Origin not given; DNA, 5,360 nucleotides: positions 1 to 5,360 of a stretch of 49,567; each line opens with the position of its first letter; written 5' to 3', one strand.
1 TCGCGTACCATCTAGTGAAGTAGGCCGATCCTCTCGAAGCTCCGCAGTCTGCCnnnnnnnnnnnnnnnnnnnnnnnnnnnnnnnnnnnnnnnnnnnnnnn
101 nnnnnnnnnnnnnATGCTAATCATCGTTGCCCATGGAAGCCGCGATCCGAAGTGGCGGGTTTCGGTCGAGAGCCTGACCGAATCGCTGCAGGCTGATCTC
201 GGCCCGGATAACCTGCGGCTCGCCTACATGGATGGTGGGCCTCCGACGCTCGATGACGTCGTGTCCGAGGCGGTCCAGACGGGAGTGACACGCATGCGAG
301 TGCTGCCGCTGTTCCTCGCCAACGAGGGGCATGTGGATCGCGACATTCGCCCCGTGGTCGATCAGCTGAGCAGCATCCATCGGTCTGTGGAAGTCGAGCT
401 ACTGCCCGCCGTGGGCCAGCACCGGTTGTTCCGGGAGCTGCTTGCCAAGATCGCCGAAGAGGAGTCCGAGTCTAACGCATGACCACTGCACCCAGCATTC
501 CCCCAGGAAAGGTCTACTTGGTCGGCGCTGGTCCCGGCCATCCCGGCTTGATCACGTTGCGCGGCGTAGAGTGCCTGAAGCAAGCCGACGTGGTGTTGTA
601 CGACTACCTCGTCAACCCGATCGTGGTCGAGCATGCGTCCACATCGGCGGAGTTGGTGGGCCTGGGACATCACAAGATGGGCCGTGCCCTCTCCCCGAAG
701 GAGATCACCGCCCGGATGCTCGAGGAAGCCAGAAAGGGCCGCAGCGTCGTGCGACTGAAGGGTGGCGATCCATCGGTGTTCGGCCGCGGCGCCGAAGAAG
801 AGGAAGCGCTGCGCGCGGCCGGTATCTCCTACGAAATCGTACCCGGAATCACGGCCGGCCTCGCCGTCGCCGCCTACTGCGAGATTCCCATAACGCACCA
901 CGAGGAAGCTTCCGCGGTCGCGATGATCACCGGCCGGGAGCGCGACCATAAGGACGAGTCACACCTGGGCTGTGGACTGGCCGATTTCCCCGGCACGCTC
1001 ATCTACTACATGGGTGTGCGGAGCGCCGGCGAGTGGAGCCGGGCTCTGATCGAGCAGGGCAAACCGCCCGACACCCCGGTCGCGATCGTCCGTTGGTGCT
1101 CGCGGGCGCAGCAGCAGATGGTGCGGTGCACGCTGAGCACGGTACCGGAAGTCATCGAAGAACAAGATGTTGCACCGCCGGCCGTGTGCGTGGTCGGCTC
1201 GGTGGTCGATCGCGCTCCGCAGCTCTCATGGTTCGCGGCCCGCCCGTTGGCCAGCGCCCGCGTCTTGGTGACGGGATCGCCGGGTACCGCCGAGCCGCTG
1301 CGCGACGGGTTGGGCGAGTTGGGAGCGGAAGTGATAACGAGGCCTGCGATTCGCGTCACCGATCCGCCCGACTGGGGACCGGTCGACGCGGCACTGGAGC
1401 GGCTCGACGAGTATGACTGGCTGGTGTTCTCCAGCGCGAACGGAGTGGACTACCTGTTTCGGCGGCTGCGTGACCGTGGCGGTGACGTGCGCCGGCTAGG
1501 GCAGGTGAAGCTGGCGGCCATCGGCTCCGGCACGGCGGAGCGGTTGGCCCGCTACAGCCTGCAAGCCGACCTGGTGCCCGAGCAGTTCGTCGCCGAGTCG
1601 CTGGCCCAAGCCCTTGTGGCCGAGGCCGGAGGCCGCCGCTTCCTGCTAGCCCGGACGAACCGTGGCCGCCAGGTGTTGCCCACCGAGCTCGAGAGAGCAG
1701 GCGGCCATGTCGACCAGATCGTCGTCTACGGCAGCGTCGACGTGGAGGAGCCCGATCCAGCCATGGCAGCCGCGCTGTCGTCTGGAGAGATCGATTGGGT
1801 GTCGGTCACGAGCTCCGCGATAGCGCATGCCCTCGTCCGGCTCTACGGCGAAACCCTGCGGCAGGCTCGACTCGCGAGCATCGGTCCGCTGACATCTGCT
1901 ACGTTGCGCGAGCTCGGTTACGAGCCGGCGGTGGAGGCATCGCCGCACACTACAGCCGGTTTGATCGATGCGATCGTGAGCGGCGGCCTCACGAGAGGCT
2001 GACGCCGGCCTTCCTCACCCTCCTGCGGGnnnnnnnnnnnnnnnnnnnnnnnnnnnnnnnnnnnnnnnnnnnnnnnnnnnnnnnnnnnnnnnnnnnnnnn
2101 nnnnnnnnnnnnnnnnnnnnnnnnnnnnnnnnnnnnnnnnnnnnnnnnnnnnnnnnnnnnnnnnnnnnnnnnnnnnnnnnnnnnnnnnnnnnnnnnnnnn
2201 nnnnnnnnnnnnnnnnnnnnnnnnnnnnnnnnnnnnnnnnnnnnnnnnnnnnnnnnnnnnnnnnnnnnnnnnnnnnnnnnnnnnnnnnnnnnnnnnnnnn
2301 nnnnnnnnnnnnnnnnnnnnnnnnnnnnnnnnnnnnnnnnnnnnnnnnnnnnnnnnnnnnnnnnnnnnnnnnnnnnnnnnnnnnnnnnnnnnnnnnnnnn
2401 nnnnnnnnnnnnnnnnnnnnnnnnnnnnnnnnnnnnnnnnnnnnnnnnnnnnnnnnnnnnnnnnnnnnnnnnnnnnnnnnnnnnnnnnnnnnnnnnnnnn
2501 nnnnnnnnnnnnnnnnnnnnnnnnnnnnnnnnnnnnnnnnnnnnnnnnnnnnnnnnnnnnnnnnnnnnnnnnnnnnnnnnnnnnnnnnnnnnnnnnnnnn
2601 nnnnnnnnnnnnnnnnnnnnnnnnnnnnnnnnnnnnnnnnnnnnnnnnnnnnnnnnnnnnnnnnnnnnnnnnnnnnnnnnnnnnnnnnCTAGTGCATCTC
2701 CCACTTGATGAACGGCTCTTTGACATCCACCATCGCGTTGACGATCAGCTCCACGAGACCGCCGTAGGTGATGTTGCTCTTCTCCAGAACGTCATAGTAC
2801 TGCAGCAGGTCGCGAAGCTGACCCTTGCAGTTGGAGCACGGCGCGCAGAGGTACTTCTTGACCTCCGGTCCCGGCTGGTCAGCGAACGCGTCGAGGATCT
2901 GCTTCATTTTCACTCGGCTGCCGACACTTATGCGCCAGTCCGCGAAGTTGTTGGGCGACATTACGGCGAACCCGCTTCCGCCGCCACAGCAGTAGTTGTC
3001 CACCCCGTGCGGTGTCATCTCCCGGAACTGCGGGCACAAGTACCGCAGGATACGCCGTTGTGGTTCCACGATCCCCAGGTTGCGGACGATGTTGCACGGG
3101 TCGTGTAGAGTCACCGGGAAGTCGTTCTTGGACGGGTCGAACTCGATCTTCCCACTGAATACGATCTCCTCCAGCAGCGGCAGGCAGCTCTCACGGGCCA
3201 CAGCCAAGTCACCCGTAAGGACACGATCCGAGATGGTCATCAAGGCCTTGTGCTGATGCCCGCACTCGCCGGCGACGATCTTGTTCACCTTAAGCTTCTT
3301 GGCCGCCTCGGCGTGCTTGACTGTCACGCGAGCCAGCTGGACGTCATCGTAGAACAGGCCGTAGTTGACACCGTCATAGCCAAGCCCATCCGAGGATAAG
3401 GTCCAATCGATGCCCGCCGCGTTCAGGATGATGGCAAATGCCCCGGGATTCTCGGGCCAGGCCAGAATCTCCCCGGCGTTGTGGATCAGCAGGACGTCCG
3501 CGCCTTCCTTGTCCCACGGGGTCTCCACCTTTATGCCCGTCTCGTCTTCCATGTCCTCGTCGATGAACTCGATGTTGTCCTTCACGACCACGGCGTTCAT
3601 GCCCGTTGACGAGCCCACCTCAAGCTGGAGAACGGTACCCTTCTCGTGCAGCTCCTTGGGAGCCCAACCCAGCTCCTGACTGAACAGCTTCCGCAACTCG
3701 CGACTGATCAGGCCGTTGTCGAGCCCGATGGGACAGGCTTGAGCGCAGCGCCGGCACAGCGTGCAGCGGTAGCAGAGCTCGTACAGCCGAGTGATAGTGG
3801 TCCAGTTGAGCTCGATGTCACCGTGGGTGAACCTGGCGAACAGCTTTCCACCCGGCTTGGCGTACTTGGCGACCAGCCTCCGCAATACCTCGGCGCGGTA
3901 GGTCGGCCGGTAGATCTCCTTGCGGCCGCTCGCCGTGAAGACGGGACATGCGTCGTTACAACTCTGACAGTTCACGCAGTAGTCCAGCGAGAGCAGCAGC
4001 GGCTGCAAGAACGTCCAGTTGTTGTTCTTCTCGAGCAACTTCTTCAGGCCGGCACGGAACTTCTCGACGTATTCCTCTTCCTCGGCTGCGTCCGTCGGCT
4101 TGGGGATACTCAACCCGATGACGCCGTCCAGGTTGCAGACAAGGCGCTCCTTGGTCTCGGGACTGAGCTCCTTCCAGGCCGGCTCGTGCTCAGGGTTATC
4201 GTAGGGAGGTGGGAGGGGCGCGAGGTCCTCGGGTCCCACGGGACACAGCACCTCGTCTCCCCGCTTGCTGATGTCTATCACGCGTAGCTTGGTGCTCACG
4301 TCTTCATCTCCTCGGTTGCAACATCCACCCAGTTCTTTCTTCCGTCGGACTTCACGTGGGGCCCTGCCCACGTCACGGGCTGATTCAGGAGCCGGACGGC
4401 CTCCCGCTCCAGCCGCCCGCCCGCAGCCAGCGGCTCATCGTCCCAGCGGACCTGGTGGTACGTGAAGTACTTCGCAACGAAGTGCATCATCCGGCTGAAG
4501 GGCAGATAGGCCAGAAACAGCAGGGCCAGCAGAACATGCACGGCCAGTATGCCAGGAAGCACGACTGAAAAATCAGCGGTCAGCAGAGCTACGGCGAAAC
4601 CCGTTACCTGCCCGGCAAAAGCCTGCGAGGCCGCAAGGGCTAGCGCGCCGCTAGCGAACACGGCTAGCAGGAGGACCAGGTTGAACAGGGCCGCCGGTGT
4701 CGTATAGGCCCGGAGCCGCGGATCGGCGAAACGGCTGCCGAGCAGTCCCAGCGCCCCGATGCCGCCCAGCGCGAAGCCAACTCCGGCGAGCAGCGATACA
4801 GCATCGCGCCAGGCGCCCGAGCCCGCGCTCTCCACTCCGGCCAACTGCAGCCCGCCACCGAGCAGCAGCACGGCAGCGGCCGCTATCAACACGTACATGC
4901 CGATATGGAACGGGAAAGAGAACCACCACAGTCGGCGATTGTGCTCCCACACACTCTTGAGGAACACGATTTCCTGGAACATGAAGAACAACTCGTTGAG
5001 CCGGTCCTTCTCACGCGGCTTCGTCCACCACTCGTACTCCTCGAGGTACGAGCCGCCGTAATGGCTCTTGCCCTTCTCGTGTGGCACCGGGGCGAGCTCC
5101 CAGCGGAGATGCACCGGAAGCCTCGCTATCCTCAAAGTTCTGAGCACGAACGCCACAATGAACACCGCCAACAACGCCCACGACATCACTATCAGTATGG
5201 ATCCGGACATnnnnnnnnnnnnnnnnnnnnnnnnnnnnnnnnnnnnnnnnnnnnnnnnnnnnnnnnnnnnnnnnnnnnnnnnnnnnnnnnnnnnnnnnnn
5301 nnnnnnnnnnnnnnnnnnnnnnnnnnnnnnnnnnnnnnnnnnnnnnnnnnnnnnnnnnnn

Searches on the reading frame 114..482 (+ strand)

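Call 58: search_protein_families(library=pfam, proteins=[window:114-482:+], max_evalue=0.01)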
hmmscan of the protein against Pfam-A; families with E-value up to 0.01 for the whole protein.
window:114-482:+ (122 aa): 2 families
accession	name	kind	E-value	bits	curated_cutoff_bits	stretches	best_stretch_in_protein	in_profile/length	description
PF01903.22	CbiX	-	7.1e-20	71.7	22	1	7-111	1-105/106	CbiX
PF06180.16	CbiK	-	0.00047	20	26.2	1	2-78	144-217/262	Cobalt chelatase (CbiK)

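Call 59: search_protein_families(library=ncbifam, proteins=[window:114-482:+], max_evalue=0.00001)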
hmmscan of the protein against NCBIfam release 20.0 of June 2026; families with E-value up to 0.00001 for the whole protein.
window:114-482:+ (122 aa): 2 families
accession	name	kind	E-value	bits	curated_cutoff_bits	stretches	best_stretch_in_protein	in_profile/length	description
NF033198.0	F430_CfbA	equivalog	8.8e-13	48.3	120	1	2-86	2-86/122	sirohydrochlorin nickelochelatase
NF002090.2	PRK00923.1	subfamily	3.2e-12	46.6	120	1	2-85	3-86/129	sirohydrochlorin nickelochelatase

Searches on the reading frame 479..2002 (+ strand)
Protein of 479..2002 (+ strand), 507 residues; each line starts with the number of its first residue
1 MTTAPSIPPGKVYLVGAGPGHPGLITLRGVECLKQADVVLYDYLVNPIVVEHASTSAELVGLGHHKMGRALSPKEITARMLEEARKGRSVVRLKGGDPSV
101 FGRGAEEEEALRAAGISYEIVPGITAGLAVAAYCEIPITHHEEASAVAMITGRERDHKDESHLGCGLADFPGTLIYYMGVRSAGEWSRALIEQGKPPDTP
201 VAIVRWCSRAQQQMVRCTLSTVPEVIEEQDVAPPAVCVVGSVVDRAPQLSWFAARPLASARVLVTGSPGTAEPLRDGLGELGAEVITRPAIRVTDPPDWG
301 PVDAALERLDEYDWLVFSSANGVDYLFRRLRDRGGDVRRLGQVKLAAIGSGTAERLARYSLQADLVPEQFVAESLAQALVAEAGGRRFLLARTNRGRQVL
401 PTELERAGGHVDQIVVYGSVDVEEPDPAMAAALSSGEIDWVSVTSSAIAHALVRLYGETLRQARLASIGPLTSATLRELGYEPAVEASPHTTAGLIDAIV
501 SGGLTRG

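Call 14: search_protein_families(library=pfam, proteins=[window:479-2002:+], max_evalue=0.0001)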
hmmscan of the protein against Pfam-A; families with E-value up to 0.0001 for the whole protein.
window:479-2002:+ (507 aa): 2 families
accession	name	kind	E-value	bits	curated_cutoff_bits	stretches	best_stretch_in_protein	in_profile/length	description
PF02602.20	HEM4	-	2.3e-57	194.2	27.5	1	275-496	4-230/231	Uroporphyrinogen-III synthase HemD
PF00590.25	TP_methylase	-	5.6e-50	170.7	27.8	1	11-222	1-211/212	Tetrapyrrole (Corrin/Porphyrin) Methylases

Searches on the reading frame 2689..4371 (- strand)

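Call 14: search_protein_families(library=pfam, proteins=[window:2689-4371:-], max_evalue=0.0001)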
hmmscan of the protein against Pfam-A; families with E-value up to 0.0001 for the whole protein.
window:2689-4371:- (560 aa): 5 families
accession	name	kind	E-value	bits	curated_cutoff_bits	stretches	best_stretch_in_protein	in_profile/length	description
PF13183.11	Fer4_8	-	1.8e-12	48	27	1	129-216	2-67/68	4Fe-4S dicluster domain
PF13237.11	Fer4_10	-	4.6e-07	30.1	25.5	0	128-150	5-22/53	4Fe-4S dicluster domain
PF02754.22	CCG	-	7.2e-07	29.7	20.6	1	420-520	1-85/85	Cysteine-rich domain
PF13484.11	Fer4_16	-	1.3e-05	26.3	30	0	132-145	2-15/66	4Fe-4S double cluster binding domain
PF13534.11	Fer4_17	-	4.5e-05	24.3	22.2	1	132-218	2-61/61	4Fe-4S dicluster domain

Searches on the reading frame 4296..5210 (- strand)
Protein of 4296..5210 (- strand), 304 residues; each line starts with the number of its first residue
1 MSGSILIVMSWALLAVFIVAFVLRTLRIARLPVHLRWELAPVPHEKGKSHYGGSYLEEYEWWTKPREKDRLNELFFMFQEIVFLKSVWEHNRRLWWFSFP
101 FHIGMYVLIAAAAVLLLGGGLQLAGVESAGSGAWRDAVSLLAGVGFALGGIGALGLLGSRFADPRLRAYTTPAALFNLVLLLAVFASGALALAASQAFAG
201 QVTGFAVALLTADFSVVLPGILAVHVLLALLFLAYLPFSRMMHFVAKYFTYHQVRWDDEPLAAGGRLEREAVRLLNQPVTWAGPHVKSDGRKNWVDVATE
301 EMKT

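Call 14: search_protein_families(library=pfam, proteins=[window:4296-5210:-], max_evalue=0.0001)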
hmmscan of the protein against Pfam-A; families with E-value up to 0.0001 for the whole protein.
window:4296-5210:- (304 aa): 1 family
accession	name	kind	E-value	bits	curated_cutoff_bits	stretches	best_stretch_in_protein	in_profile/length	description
PF02665.19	Nitrate_red_gam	-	6.2e-12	46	22.9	1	90-252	40-207/217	Nitrate reductase gamma subunit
